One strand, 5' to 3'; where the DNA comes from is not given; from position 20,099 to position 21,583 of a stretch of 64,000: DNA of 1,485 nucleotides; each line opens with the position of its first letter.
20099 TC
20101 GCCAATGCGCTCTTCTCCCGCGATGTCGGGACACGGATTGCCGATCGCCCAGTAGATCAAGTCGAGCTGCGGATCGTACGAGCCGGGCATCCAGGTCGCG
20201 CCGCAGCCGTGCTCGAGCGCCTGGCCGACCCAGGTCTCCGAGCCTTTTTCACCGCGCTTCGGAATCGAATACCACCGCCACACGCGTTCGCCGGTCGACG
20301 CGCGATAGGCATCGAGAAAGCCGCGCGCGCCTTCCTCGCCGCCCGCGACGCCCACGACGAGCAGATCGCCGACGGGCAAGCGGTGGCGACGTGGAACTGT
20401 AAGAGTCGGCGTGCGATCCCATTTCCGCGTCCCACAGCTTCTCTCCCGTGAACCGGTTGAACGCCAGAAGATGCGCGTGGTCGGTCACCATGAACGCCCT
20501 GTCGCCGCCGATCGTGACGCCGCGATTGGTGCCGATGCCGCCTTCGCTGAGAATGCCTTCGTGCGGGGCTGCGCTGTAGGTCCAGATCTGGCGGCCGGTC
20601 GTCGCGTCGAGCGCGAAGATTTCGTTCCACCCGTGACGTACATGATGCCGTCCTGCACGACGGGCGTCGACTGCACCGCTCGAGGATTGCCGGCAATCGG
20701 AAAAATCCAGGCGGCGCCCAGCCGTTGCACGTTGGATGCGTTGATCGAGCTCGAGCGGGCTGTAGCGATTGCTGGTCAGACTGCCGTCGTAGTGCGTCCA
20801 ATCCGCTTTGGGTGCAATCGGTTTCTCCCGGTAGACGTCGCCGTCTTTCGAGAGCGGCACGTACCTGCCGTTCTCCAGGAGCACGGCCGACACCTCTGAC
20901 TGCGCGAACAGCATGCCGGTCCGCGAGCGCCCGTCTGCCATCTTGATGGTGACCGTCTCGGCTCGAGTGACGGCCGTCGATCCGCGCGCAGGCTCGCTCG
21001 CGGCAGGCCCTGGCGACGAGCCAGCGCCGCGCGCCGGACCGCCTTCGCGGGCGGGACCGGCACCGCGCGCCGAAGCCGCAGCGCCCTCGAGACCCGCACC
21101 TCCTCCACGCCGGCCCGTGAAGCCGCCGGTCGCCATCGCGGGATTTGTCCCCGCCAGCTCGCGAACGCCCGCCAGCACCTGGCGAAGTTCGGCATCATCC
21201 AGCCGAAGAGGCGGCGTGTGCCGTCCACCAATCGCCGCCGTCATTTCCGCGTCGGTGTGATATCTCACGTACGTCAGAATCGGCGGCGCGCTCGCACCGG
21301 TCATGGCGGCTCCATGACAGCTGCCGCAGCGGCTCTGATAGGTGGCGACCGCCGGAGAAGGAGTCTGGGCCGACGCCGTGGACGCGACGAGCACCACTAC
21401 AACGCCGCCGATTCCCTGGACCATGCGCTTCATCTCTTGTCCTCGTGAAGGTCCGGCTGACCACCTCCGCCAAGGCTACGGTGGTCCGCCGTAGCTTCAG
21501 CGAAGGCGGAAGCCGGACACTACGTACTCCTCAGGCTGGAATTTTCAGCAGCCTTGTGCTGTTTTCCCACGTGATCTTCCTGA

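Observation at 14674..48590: Intergenic hairpins whose arms are 7-8 nt microsatellites, with a different unit at each locus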

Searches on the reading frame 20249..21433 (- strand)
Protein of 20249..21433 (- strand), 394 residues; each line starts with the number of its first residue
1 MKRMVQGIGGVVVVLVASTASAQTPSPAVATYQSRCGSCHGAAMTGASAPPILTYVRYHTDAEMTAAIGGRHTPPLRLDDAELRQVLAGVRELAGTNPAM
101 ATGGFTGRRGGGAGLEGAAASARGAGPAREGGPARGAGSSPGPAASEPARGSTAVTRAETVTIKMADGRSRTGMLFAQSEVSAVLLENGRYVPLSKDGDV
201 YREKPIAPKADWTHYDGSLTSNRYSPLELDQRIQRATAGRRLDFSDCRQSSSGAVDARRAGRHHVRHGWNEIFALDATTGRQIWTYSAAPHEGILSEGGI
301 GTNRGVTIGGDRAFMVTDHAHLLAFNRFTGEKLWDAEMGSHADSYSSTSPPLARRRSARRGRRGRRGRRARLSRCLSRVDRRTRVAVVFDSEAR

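Call 93: search_protein_families(library=pfam, proteins=[window:20249-21433:-])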
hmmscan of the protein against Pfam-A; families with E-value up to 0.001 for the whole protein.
window:20249-21433:- (394 aa): 3 families
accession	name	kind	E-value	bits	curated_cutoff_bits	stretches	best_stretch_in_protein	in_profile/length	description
PF13360.13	PQQ_2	-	6.4e-09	36.2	27.6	1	250-353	24-117/233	Outer membrane protein assembly factor BamB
PF01011.28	PQQ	-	2.2e-05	23.8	26.7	1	261-332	58-136/595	Glucose/ethanol/alcohol dehydrogenase, beta-propeller domain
PF13442.11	Cytochrome_CBB3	-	0.00053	20.7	27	0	29-86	7-64/68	Cytochrome C oxidase, cbb3-type, subunit III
